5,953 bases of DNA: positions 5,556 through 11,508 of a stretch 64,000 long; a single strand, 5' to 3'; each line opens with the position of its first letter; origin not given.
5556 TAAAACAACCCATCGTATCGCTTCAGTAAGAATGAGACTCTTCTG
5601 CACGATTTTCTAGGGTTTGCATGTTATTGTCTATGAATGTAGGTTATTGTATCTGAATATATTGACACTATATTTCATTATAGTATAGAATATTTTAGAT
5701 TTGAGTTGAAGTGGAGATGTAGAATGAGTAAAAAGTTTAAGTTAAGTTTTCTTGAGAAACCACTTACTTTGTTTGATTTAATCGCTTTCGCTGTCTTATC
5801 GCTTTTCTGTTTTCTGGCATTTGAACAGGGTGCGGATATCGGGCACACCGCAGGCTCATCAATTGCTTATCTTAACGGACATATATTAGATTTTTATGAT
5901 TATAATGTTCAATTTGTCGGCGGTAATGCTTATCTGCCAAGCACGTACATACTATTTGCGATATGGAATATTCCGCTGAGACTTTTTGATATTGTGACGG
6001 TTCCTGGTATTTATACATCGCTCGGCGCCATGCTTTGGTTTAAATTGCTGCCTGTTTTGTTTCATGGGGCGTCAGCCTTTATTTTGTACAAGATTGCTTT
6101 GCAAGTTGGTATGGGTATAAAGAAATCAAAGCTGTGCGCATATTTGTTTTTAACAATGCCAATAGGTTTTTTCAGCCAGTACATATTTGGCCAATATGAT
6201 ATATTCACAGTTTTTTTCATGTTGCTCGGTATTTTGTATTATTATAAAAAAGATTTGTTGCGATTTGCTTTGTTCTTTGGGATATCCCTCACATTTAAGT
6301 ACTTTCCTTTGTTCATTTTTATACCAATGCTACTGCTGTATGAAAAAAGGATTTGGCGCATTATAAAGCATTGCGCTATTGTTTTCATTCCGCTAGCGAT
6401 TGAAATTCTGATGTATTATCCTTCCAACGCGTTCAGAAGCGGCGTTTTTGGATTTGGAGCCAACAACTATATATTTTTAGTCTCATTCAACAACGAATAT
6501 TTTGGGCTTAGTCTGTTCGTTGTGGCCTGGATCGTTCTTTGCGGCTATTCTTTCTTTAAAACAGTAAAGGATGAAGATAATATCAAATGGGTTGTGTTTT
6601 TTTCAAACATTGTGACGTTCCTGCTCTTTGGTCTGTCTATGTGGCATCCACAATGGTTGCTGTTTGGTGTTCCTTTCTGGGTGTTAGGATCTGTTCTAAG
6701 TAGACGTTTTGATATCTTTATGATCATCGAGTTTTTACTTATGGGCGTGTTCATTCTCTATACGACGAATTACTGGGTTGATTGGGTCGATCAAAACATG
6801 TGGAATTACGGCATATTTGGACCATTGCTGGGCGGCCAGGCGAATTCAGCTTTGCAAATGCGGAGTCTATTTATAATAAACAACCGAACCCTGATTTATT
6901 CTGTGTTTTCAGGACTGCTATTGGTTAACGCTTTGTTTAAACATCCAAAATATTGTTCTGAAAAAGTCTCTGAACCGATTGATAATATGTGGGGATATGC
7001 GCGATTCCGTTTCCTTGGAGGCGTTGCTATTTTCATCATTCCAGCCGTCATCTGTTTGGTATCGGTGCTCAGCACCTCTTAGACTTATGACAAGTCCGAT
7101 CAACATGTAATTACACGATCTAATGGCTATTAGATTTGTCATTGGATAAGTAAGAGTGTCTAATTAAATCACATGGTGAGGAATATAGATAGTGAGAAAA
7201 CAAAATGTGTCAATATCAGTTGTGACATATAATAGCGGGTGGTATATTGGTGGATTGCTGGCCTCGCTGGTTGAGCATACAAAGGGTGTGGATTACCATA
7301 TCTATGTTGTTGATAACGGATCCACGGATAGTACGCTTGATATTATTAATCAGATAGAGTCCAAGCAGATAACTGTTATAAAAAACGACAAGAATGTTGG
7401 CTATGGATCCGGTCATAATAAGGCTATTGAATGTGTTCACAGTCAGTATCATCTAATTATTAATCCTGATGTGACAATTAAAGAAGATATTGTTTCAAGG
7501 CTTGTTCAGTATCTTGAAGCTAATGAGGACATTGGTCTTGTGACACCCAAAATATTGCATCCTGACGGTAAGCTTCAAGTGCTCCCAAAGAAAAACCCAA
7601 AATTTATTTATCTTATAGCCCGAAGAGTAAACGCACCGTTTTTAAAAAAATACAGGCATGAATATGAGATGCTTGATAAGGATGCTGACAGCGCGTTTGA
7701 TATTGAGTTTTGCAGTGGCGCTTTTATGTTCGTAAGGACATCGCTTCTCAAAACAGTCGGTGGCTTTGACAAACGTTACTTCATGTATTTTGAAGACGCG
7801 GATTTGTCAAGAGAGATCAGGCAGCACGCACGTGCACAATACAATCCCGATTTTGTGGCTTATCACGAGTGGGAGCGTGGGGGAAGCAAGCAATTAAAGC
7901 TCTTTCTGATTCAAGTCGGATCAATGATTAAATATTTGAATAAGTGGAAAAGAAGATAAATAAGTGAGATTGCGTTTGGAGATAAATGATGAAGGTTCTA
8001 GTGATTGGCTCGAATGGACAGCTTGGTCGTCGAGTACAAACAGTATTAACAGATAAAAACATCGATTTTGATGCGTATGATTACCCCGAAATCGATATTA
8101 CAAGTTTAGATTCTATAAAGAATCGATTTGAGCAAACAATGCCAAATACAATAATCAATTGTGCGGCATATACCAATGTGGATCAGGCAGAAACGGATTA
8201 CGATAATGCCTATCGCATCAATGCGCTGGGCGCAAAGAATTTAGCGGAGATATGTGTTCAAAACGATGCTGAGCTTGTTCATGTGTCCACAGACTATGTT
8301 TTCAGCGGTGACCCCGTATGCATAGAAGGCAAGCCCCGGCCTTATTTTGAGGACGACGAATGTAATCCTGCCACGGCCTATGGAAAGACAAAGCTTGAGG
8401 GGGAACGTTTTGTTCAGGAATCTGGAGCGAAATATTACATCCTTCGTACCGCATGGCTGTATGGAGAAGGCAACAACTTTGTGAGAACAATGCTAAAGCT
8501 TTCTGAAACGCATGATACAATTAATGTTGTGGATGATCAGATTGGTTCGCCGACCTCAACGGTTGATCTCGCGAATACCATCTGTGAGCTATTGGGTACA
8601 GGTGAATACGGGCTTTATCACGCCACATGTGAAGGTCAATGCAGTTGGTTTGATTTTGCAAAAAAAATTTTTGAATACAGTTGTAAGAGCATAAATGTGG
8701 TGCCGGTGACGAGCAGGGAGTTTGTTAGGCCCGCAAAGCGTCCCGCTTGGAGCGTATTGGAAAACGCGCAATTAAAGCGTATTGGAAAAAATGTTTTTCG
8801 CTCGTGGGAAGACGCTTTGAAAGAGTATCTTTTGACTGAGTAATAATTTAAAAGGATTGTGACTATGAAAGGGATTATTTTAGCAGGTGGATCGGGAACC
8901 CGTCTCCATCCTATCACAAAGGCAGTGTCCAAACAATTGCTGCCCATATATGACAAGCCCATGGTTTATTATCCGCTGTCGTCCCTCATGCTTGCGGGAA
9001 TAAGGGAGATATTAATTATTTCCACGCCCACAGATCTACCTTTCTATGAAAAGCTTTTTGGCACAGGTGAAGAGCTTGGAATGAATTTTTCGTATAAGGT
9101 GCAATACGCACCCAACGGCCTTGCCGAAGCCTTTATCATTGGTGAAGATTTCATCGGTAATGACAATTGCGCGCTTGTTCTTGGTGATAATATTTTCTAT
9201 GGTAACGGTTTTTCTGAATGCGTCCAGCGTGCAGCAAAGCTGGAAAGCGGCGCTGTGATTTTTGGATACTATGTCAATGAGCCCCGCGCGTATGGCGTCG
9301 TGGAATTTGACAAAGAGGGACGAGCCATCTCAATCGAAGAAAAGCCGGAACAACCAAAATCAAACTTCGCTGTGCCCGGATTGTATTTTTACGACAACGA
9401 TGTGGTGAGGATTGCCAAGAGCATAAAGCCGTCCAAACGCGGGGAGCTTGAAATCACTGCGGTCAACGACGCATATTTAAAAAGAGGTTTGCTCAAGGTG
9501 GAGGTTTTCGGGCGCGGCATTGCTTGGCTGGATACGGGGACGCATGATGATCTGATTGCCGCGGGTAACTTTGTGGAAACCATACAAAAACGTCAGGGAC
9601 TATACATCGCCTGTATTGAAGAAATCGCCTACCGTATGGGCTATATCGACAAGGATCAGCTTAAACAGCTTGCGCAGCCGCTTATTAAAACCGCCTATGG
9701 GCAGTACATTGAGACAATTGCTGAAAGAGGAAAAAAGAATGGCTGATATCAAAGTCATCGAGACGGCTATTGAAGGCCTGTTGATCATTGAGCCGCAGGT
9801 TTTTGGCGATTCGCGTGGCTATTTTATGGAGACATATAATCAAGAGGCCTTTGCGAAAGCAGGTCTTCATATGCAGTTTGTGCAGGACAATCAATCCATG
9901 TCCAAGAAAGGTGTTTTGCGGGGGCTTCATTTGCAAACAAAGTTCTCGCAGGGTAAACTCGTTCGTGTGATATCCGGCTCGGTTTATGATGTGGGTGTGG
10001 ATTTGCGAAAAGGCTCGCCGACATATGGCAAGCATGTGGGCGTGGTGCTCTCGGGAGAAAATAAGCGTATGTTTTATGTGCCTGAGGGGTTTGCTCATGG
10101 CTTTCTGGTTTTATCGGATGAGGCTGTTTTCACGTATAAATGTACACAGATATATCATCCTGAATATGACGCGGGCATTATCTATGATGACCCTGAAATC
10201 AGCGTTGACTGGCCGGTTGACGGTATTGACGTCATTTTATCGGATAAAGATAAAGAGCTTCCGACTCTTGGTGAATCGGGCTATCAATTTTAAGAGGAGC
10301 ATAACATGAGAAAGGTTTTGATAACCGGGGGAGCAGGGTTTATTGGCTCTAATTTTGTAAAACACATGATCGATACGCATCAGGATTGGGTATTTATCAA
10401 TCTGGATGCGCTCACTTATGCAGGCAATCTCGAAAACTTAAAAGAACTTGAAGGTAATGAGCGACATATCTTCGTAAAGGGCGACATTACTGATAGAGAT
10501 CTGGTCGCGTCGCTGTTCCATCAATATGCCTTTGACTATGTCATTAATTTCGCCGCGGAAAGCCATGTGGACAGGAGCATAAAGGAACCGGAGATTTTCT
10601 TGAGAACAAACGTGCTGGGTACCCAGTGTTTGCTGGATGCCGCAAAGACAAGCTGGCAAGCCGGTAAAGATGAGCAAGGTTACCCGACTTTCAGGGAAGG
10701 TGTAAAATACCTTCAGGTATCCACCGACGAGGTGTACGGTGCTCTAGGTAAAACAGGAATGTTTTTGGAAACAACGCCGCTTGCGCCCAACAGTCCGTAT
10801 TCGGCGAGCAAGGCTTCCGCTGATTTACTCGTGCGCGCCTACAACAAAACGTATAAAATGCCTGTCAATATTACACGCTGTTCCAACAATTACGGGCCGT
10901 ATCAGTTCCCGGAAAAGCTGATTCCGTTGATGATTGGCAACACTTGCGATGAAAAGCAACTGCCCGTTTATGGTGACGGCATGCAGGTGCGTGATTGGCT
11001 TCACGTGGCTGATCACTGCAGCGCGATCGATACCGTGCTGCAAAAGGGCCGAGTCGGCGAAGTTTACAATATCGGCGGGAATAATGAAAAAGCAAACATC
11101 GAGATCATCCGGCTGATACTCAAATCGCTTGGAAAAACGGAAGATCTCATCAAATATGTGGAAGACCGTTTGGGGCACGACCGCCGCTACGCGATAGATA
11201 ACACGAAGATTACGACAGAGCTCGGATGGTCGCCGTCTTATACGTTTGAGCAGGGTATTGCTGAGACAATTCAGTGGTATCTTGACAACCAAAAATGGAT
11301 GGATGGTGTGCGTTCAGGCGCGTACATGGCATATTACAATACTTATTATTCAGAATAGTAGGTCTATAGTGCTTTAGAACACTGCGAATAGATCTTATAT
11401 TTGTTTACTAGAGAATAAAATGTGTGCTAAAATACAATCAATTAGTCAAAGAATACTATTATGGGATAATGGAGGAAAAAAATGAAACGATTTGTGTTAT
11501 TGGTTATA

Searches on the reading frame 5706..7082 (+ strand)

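Call 15: search_protein_families(library=pfam, proteins=[window:5706-7082:+], max_evalue=0.00001)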
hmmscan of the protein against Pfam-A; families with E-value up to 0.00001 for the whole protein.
window:5706-7082:+ (458 aa): 0 families

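Call 55: search_protein_families(library=pfam, proteins=[window:5706-7082:+], max_evalue=0.001)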
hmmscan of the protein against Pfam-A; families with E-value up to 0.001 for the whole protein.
window:5706-7082:+ (458 aa): 1 family
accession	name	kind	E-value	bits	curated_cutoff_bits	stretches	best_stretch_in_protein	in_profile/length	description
PF09594.16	GT87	-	0.00074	19.8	25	1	84-239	7-148/237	Glycosyltransferase family 87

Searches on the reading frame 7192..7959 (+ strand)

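Call 15: search_protein_families(library=pfam, proteins=[window:7192-7959:+], max_evalue=0.00001)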
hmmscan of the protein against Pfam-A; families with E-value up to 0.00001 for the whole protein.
window:7192-7959:+ (255 aa): 2 families
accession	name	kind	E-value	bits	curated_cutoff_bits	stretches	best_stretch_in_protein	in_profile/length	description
PF00535.33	Glycos_transf_2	-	5.5e-22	78.9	23.3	1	7-187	1-165/168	Glycosyl transferase family 2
PF13641.12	Glyco_tranf_2_3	-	6.6e-15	56.2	27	1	5-226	2-212/230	Glycosyltransferase like family 2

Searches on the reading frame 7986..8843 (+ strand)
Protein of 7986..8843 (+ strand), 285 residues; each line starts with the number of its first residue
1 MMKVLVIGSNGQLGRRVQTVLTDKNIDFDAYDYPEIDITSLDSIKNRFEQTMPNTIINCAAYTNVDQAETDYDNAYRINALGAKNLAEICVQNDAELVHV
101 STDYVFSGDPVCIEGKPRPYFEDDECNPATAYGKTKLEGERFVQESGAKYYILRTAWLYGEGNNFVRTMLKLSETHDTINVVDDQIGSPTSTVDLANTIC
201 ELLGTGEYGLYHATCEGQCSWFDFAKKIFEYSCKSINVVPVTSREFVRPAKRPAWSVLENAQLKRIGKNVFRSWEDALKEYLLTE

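Call 15: search_protein_families(library=pfam, proteins=[window:7986-8843:+], max_evalue=0.00001)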
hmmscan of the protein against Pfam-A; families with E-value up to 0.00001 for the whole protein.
window:7986-8843:+ (285 aa): 6 families
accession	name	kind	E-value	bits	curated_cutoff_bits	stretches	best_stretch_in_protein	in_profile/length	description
PF04321.23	RmlD_sub_bind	-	8e-98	327.5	27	1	2-282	1-282/287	RmlD substrate binding domain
PF01370.27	Epimerase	-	1e-21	77.9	20.9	1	4-170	1-186/240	NAD dependent epimerase/dehydratase family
PF16363.11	GDP_Man_Dehyd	-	4.2e-10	40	27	1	16-151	38-172/332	GDP-mannose 4,6 dehydratase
PF02719.21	Polysacc_synt_2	-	8e-10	38.8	20.2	1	37-104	62-130/293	Polysaccharide biosynthesis protein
PF07993.18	NAD_binding_4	-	9e-10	38.6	20.1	1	54-156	90-205/258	Male sterility protein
PF01073.25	3Beta_HSD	-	1e-07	31.8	22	1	19-177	35-200/280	3-beta hydroxysteroid dehydrogenase/isomerase family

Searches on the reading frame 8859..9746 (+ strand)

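Call 15: search_protein_families(library=pfam, proteins=[window:8859-9746:+], max_evalue=0.00001)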
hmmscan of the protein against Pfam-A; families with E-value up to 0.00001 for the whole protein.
window:8859-9746:+ (295 aa): 2 families
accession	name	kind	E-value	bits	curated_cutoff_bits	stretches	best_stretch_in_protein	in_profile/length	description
PF00483.29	NTP_transferase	-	6.3e-73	245.8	21.2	1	4-240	1-243/245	Nucleotidyl transferase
PF12804.13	NTP_transf_3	-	2.6e-07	31.4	27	1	5-130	1-115/160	MobA-like NTP transferase domain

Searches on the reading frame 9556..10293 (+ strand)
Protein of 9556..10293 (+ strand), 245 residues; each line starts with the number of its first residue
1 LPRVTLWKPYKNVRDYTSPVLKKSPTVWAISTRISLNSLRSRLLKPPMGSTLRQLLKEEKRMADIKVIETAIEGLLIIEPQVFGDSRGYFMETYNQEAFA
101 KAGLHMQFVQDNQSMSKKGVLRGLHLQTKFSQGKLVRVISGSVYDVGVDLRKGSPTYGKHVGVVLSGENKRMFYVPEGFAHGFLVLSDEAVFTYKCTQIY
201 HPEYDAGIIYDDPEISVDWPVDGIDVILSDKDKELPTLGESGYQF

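Call 15: search_protein_families(library=pfam, proteins=[window:9556-10293:+], max_evalue=0.00001)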
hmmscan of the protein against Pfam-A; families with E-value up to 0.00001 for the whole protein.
window:9556-10293:+ (245 aa): 1 family
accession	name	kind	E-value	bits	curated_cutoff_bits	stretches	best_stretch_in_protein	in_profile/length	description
PF00908.23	dTDP_sugar_isom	-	3e-74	248.7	27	1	69-238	1-166/168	dTDP-4-dehydrorhamnose 3,5-epimerase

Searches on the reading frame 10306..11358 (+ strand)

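Call 15: search_protein_families(library=pfam, proteins=[window:10306-11358:+], max_evalue=0.00001)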
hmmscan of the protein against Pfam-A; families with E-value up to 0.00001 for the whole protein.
window:10306-11358:+ (350 aa): 7 families
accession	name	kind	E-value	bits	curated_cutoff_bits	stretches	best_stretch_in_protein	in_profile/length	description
PF16363.11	GDP_Man_Dehyd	-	9e-92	308.5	27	1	5-321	1-332/332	GDP-mannose 4,6 dehydratase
PF01370.27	Epimerase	-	3.3e-66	223.5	20.9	1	4-257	1-240/240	NAD dependent epimerase/dehydratase family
PF04321.23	RmlD_sub_bind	-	7.3e-15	55.2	27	1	3-285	2-241/287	RmlD substrate binding domain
PF02719.21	Polysacc_synt_2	-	4.5e-14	52.8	20.2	1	4-115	1-117/293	Polysaccharide biosynthesis protein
PF07993.18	NAD_binding_4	-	4e-12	46.3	20.1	1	6-194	1-206/258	Male sterility protein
PF01073.25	3Beta_HSD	-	2.5e-11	43.6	22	1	5-115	1-105/280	3-beta hydroxysteroid dehydrogenase/isomerase family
PF00106.31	adh_short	-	8.4e-06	25.8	26.6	0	3-74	2-71/195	short chain dehydrogenase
